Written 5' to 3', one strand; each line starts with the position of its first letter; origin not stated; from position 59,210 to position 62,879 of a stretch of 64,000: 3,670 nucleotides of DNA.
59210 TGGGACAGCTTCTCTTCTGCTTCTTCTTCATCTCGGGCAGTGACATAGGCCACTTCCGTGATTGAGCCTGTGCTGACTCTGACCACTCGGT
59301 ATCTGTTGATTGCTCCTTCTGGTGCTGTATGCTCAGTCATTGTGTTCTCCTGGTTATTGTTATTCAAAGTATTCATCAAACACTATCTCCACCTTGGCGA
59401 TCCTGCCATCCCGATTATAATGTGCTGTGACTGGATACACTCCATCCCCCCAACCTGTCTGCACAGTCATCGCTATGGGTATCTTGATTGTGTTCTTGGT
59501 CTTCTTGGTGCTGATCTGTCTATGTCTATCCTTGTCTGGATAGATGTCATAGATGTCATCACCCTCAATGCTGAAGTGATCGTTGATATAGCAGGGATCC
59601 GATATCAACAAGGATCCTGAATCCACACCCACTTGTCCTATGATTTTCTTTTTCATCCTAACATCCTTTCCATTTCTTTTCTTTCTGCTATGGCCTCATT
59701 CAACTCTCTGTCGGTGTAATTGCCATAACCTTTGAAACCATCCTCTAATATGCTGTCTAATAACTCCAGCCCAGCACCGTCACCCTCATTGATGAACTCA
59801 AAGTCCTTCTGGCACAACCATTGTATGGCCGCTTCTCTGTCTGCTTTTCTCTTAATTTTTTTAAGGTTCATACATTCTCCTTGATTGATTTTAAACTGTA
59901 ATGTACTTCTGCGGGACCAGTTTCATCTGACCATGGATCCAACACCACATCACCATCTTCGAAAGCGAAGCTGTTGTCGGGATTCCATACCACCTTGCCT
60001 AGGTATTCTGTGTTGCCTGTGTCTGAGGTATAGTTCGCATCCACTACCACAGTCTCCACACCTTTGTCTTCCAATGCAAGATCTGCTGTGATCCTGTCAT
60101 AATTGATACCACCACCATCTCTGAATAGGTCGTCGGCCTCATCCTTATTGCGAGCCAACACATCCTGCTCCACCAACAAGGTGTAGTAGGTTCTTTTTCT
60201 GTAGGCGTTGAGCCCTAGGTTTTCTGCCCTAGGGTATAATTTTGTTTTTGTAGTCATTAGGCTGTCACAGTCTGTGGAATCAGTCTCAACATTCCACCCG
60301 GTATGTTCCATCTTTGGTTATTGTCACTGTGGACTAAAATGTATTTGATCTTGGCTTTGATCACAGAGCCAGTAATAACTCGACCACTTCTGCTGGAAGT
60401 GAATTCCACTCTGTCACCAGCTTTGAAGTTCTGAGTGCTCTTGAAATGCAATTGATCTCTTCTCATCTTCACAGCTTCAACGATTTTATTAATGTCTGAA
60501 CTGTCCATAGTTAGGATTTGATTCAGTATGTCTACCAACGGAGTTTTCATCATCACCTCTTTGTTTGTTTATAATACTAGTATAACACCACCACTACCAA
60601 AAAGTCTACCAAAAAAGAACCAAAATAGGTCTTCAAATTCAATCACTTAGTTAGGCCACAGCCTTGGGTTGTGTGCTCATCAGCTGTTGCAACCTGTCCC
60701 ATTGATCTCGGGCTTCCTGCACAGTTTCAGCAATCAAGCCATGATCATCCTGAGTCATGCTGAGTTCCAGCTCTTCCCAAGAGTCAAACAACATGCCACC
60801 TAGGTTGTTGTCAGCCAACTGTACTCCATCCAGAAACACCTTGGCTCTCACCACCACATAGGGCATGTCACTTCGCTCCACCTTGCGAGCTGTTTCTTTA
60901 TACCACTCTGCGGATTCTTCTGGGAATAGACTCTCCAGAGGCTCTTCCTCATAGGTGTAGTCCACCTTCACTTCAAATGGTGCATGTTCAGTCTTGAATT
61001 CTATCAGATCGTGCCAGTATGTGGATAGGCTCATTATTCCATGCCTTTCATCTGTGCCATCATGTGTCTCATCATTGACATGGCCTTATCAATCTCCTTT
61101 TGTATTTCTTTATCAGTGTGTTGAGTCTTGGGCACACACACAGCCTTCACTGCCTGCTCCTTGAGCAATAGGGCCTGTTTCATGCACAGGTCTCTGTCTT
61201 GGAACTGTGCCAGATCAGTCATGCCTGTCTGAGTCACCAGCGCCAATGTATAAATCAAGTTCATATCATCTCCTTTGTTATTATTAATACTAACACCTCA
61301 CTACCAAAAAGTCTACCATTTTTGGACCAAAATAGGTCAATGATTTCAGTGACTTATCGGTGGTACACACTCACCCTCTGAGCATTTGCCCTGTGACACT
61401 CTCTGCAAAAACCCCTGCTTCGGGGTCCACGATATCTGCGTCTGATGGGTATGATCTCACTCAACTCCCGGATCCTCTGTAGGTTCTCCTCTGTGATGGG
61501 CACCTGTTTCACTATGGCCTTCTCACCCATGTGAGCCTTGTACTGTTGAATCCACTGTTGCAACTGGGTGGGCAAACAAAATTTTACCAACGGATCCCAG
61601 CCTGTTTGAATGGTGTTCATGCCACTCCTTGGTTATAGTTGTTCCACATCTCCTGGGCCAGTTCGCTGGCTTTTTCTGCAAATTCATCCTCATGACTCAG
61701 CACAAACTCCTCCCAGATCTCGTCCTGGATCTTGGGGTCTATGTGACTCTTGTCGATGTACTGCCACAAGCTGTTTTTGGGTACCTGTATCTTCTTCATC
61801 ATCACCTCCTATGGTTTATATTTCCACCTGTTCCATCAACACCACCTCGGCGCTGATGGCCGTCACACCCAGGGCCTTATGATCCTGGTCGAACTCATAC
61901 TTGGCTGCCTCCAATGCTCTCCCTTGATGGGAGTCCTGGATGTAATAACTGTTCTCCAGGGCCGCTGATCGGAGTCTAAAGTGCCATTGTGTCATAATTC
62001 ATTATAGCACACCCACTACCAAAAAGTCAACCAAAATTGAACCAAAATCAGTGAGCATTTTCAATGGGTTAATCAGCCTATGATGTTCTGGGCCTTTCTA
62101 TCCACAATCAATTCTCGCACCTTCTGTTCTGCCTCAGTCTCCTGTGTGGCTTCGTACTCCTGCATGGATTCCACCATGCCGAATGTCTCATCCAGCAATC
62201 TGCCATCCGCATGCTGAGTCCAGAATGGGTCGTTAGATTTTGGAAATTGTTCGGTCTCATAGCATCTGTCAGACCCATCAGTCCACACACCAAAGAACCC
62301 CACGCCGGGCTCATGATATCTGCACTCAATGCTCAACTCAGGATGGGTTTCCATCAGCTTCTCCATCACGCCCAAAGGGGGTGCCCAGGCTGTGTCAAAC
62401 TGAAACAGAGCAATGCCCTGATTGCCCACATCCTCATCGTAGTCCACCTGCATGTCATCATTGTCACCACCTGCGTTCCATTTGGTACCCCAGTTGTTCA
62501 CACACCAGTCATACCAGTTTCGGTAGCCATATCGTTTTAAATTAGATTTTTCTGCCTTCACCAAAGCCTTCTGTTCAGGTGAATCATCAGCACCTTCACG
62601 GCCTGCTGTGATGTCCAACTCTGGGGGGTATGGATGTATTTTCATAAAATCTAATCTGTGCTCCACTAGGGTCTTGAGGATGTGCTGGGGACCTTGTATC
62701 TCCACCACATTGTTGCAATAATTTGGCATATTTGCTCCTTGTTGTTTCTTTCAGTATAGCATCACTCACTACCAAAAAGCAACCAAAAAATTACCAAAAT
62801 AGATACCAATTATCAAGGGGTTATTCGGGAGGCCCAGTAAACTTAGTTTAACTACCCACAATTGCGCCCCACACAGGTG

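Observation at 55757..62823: Eight early-promoter cassettes sharing an exactly spaced bipartite motif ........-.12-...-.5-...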

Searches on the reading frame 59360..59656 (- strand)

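Call 59: search_protein_families(library=pfam, proteins=[window:59360-59656:-], max_evalue=0.05)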
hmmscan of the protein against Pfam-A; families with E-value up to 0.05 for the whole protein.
window:59360-59656:- (98 aa): 1 family
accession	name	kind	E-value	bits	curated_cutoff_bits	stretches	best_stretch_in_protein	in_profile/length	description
PF14025.11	DUF4241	-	3.1e-07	31.1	27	1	20-89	97-187/189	Protein of unknown function (DUF4241)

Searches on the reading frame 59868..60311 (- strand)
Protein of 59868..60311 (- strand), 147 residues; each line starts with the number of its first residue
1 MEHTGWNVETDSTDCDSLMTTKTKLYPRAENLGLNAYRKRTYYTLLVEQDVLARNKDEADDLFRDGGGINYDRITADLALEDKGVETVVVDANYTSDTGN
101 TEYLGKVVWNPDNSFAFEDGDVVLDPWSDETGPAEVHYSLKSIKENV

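Call 10: search_protein_families(library=pfam, proteins=[window:59868-60311:-], max_evalue=0.01)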
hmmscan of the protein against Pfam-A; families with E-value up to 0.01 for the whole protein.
window:59868-60311:- (147 aa): 0 families

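Call 36: find_related_loci(query=window:59868-60311:-, collection=viral_contigs, flank=10000)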
Query window:59868-60311:- (147 aa) in viral_contigs; peptide patterns used: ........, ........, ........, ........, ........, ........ (x = any residue, [..] = any of these).
10 stretches matched a pattern; 2 encode a relative of the query (tblastn E <= 1e-3); 2 distinct loci.
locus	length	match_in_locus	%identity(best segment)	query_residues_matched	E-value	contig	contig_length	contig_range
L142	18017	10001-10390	79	1-131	2e-65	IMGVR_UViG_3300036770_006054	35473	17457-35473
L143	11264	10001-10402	72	1-135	8e-61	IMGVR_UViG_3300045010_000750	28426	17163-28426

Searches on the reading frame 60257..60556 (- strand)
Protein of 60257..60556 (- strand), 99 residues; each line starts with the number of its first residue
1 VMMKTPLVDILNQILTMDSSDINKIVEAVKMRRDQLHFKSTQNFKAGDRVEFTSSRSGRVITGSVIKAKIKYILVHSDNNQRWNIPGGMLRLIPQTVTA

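Call 59: search_protein_families(library=pfam, proteins=[window:60257-60556:-], max_evalue=0.05)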
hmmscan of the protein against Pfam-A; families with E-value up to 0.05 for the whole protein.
window:60257-60556:- (99 aa): 2 families
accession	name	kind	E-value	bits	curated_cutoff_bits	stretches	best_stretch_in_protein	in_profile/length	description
PF12961.13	DUF3850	-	0.027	15.1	22.9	1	27-78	12-65/77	Domain of unknown function (DUF3850)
PF00924.24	MS_channel_2nd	-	0.039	14.5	20.2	0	41-89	15-57/68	Mechanosensitive ion channel, beta-domain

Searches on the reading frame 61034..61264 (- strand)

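Call 59: search_protein_families(library=pfam, proteins=[window:61034-61264:-], max_evalue=0.05)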
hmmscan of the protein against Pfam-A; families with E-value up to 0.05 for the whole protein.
window:61034-61264:- (76 aa): 1 family
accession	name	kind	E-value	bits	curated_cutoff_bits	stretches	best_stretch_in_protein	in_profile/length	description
PF21758.2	PAC_bac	-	0.011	15.8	27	1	13-72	51-110/115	Bacterial proteasome assembling chaperone-like protein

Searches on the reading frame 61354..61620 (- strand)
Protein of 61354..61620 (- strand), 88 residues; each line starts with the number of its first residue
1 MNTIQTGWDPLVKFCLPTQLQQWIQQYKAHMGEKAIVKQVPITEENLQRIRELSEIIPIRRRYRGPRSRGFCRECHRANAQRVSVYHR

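Call 59: search_protein_families(library=pfam, proteins=[window:61354-61620:-], max_evalue=0.05)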
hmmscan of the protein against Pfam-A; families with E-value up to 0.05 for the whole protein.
window:61354-61620:- (88 aa): 1 family
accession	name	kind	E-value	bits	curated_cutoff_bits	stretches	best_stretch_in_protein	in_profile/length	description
PF01527.26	HTH_Tnp_1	-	0.03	15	24.1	1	17-48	37-69/75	Transposase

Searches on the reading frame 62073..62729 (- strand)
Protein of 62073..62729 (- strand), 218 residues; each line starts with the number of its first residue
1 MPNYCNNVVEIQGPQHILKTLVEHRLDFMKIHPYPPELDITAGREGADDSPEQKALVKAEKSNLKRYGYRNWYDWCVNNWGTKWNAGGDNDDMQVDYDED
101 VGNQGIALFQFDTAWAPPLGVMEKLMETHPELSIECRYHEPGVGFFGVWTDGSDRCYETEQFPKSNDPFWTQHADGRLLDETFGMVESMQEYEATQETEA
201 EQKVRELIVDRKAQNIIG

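Call 10: search_protein_families(library=pfam, proteins=[window:62073-62729:-], max_evalue=0.01)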
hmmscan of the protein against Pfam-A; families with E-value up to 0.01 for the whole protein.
window:62073-62729:- (218 aa): 1 family
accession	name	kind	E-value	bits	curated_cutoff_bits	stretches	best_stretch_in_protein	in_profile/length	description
PF18406.6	DUF1281_C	-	3.6e-07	30.5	22.8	1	105-147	12-54/88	Ferredoxin-like domain in Api92-like protein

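Call 14: search_dna_similar(query=window:62073-62729:-, collection=phages, mode=protein, max_rows=15)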
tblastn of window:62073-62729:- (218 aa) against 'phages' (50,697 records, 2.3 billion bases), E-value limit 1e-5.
Records with a match: 16; places in all: 18; records where one place covers at least 80% of the query: 0.
Best place of each record, by identity: <60% 16.
By first word of the organism name: Ralstonia 5; Bacteriophage 3; Microbacterium 2; Puniceispirillum 2; Prochlorococcus 2; Roseobacter 1; Escherichia 1.
By host as written in the record: - 3; Ralstonia solanacearum 3; Microbacterium paraoxydans NRRL B-14843 2; Ralstonia pseudosolanacearum 2; Candidatus Puniceispirillum marinum IMCC1322 2; Prochlorococcus MED4 2; Rhodobacteraceae bacterium FZCC0040 1; Escherichia coli strain SCU-175 1.
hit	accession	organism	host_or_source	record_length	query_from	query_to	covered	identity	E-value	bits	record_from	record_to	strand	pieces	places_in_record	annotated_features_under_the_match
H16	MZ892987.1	Roseobacter phage CRP-207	Rhodobacteraceae bacterium FZCC0040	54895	1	157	72%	29.6%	9e-10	64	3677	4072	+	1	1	hypothetical protein (x2)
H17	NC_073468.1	Microbacterium phage Pumpernickel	Microbacterium paraoxydans NRRL B-14843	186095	1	150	69%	30.2%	1e-8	60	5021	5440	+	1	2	13: hypothetical protein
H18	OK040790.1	Microbacterium phage Pumpernickel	Microbacterium paraoxydans NRRL B-14843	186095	1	150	69%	30.2%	1e-8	60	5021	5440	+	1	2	13: hypothetical protein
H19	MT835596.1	Bacteriophage sp.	human fecal samples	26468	1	144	66%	29.2%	9e-15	78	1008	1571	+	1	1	record has no annotation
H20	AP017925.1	Ralstonia phage RP31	Ralstonia solanacearum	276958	26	147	56%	31.3%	8e-7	55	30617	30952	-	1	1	hypothetical protein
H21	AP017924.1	Ralstonia phage RP12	Ralstonia solanacearum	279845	26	147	56%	31.3%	1e-6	54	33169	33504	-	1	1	hypothetical protein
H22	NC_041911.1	Ralstonia phage RP12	Ralstonia solanacearum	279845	26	147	56%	31.3%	1e-6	54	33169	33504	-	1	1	hypothetical protein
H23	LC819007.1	Ralstonia phage FLC4-3B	Ralstonia pseudosolanacearum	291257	21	147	58%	29.6%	4e-8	59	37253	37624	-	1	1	hypothetical protein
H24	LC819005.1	Ralstonia phage FLC1-1B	Ralstonia pseudosolanacearum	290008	21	147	58%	29.6%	6e-8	58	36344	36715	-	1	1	hypothetical protein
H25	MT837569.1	Bacteriophage sp.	human fecal samples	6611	26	145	55%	30.7%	1e-6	54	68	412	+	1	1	record has no annotation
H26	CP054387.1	Escherichia phage CMS-2020a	Escherichia coli strain SCU-175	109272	6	144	64%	26.2%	2e-6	53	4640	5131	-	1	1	record has no annotation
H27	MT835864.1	Bacteriophage sp.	human fecal samples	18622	1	145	67%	24.1%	4e-7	56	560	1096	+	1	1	record has no annotation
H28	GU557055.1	Puniceispirillum phage HMO-2011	Candidatus Puniceispirillum marinum ...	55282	72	154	38%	34.9%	4e-6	52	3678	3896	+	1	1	hypothetical protein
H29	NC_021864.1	Puniceispirillum phage HMO-2011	Candidatus Puniceispirillum marinum ...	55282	72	154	38%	34.9%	4e-6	52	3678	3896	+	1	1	hypothetical protein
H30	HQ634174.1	Prochlorococcus phage MED4-213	Prochlorococcus MED4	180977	72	147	35%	38.2%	6e-6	52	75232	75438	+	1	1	hypothetical protein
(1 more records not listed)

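Call 23: find_encoding_contigs(protein=window:62073-62729:-, flank=10000, max_places=6)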
Protein window:62073-62729:- (218 aa): 2 contigs read that carry it; 2 places shown.
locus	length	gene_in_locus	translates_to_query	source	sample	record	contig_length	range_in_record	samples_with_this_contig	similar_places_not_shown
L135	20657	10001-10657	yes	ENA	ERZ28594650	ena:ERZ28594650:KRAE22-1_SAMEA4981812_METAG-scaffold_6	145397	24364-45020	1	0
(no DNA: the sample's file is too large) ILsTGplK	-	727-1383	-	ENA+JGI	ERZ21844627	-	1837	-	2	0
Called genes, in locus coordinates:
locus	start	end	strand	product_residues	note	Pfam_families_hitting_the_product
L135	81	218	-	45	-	-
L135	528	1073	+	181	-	PF13640:2OG-FeII_Oxy_3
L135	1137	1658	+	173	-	-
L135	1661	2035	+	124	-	PF11750:DUF3307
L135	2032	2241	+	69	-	-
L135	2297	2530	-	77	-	-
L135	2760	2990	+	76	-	-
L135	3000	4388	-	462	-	-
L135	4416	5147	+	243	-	PF00881:Nitroreductase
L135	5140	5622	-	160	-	-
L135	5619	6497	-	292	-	-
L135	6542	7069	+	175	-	-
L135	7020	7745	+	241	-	-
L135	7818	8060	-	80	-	-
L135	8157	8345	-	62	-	-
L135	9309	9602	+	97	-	-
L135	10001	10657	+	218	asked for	PF18406:DUF1281_C (weak)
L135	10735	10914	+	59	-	-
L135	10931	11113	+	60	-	-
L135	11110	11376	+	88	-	-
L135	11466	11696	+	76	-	-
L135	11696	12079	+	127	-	-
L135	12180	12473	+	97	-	-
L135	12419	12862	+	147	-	-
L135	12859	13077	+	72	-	-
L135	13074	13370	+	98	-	PF14025:DUF4241 (weak)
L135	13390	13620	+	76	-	-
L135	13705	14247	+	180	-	-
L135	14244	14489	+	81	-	-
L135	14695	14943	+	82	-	-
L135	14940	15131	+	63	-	-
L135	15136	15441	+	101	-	-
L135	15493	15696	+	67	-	-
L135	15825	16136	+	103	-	-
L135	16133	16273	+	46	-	-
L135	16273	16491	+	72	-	-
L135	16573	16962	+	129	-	-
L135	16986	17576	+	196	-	PF07486:Hydrolase_2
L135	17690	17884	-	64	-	-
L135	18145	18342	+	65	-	-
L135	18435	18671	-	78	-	-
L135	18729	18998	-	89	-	-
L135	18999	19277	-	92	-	-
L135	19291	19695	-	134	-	-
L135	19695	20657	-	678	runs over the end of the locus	PF05226:CHASE2, PF00211:Guanylate_cyc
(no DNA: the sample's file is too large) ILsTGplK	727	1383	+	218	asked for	PF18406:DUF1281_C (weak)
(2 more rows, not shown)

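Call 35: find_related_loci(query=window:62073-62729:-, collection=viral_contigs, flank=10000)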
Query window:62073-62729:- (218 aa) in viral_contigs; peptide patterns used: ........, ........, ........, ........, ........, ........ (x = any residue, [..] = any of these).
7 stretches matched a pattern; 6 encode a relative of the query (tblastn E <= 1e-3); 6 distinct loci.
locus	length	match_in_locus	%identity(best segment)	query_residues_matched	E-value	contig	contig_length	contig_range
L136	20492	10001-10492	40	1-162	6e-31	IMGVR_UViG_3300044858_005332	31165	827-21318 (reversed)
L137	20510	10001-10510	37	1-147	6e-26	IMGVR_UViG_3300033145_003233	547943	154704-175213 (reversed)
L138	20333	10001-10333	41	72-182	8e-20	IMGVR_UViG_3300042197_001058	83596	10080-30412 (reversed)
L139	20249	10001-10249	43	72-154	5e-17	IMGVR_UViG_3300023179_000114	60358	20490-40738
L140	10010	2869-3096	41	73-157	3e-12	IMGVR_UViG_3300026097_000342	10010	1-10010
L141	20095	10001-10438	28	1-147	5e-12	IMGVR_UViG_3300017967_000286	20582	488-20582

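Call 60: search_protein_families(library=pfam, proteins=[L135:7020-7745:+, L135:6542-7069:+], max_evalue=0.05)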
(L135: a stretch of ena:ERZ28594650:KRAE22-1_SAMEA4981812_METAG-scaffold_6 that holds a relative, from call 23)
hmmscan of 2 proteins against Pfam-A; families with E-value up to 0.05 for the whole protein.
L135:7020-7745:+ (241 aa): 1 family
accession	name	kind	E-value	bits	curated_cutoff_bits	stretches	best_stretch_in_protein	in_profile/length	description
PF13472.12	Lipase_GDSL_2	-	0.013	16.5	32.9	1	23-88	1-67/178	GDSL-like Lipase/Acylhydrolase family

L135:6542-7069:+ (175 aa): 0 families

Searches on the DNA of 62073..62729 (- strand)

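Call 65: search_rna_families(source=L135, start=1, end=10100, threshold=gathering)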
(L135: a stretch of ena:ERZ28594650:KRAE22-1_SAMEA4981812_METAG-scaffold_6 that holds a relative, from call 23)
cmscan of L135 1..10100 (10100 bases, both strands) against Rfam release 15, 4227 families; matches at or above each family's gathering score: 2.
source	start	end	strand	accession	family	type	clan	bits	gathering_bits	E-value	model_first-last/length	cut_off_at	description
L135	5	76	+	RF00005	tRNA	Gene; tRNA;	CL00001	62.9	29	4.4e-12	1-71/71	no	tRNA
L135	2681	2751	+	RF00005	tRNA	Gene; tRNA;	CL00001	42.7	29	1.6e-06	1-71/71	no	tRNA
